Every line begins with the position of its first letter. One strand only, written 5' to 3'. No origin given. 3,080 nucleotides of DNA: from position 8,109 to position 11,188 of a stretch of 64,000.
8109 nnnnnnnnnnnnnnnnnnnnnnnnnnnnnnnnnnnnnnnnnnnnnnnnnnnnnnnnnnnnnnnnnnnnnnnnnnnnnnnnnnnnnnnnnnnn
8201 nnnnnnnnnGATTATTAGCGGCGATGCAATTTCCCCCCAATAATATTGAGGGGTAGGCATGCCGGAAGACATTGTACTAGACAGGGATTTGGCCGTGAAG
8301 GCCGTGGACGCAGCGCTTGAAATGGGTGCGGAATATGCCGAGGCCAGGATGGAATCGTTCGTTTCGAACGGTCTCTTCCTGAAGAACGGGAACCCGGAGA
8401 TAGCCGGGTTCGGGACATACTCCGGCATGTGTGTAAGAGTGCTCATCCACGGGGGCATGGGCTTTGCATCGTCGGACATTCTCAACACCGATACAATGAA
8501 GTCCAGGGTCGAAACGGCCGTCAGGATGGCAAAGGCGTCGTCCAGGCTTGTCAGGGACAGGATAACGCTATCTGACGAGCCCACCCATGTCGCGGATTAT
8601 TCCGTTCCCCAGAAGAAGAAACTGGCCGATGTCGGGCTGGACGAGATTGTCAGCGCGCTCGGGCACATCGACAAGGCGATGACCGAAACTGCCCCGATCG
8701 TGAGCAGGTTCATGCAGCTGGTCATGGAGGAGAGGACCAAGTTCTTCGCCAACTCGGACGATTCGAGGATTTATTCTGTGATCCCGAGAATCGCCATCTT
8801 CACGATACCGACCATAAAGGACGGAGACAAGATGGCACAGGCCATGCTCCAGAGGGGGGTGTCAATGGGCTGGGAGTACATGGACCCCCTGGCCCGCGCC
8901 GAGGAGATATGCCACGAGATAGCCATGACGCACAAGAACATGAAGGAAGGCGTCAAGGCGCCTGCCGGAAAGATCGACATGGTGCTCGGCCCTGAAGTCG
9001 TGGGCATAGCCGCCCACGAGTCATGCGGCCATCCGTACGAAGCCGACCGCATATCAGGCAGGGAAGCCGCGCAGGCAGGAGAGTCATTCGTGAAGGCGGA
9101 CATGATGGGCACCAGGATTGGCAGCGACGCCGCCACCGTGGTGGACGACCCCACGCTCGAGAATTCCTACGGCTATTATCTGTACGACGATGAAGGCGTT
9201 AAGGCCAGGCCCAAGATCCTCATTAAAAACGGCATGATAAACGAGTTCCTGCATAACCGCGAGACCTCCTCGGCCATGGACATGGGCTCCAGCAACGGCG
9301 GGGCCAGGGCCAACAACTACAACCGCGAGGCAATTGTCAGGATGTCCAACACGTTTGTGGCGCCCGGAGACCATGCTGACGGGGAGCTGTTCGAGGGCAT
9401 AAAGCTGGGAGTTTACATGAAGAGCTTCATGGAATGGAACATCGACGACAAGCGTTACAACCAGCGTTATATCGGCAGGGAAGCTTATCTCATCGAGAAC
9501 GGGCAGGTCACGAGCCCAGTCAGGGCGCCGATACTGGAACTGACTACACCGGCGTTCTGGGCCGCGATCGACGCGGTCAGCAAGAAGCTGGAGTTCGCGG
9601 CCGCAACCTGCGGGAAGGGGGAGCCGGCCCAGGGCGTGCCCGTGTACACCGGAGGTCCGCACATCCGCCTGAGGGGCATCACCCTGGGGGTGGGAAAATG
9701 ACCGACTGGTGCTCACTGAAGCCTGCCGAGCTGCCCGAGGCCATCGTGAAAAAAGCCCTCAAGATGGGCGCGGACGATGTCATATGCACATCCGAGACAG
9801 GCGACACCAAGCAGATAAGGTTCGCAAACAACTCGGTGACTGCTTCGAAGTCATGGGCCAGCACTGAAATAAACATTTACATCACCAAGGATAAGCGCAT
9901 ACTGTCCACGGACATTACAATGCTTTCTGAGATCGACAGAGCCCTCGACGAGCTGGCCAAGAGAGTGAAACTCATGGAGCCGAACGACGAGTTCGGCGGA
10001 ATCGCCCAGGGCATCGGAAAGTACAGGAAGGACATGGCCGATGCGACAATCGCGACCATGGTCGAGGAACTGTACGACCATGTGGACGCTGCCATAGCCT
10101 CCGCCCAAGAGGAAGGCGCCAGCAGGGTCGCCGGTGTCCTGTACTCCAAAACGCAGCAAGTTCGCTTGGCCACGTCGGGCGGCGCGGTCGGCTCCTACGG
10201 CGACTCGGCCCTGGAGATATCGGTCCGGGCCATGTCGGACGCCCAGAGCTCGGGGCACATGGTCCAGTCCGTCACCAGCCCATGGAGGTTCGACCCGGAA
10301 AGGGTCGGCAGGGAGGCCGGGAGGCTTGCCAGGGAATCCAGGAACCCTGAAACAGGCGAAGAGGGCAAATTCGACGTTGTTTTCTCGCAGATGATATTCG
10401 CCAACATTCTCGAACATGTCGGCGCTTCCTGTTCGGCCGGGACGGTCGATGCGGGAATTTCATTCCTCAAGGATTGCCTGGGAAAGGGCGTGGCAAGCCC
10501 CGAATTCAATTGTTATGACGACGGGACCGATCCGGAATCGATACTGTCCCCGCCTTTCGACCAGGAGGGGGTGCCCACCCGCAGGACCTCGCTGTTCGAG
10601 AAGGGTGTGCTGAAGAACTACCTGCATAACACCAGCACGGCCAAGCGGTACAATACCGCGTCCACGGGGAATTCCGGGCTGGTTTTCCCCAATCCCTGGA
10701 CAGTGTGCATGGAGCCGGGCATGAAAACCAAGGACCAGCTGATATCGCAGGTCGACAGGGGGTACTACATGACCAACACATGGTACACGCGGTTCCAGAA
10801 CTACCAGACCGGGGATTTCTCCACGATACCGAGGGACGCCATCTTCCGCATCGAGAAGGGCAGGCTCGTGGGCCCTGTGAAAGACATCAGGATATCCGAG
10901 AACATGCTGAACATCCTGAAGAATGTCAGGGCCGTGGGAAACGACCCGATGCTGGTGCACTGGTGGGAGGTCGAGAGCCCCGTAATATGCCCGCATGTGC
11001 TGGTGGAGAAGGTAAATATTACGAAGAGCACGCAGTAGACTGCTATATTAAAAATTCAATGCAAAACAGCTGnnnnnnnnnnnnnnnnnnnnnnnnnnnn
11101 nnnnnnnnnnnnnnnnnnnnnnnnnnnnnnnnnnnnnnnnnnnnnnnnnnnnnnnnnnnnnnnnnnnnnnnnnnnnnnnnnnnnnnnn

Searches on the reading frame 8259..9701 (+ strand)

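Call 7: search_protein_families(library=pfam, proteins=[window:8259-9701:+], max_evalue=0.01)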
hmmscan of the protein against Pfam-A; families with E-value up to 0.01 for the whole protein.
window:8259-9701:+ (480 aa): 3 families
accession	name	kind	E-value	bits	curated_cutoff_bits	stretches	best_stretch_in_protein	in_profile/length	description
PF19289.4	PmbA_TldD_3rd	-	2.3e-49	168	22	1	237-476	2-218/220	PmbA/TldA metallopeptidase C-terminal domain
PF01523.21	PmbA_TldD_1st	-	1e-11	45.3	20.9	1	27-91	1-65/65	PmbA/TldA metallopeptidase domain 1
PF19290.4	PmbA_TldD_2nd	-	5.9e-07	30.4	20.9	1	121-218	2-102/109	PmbA/TldA metallopeptidase central domain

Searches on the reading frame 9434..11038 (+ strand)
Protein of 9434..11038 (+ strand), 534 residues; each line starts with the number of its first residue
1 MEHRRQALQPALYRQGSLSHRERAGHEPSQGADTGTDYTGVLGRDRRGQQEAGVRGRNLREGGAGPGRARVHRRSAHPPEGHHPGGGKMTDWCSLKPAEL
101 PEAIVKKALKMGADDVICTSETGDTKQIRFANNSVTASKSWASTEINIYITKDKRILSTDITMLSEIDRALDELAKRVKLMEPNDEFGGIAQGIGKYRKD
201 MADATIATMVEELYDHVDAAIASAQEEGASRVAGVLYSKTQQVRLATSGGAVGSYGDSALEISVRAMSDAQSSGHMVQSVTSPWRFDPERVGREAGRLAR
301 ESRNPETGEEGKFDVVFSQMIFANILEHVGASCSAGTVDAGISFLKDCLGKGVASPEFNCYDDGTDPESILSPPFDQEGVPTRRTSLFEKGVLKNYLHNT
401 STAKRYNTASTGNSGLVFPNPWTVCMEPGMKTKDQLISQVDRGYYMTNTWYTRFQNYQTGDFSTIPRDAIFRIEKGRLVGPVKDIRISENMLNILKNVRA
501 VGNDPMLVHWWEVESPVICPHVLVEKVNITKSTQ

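Call 7: search_protein_families(library=pfam, proteins=[window:9434-11038:+], max_evalue=0.01)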
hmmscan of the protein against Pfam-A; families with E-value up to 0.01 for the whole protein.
window:9434-11038:+ (534 aa): 3 families
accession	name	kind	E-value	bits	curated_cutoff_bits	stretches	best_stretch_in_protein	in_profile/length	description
PF19289.4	PmbA_TldD_3rd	-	8.4e-64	215.2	22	1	311-530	2-219/220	PmbA/TldA metallopeptidase C-terminal domain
PF19290.4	PmbA_TldD_2nd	-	7.8e-05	23.5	20.9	1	213-302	14-108/109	PmbA/TldA metallopeptidase central domain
PF01523.21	PmbA_TldD_1st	-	0.0063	17.1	20.9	0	122-175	7-62/65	PmbA/TldA metallopeptidase domain 1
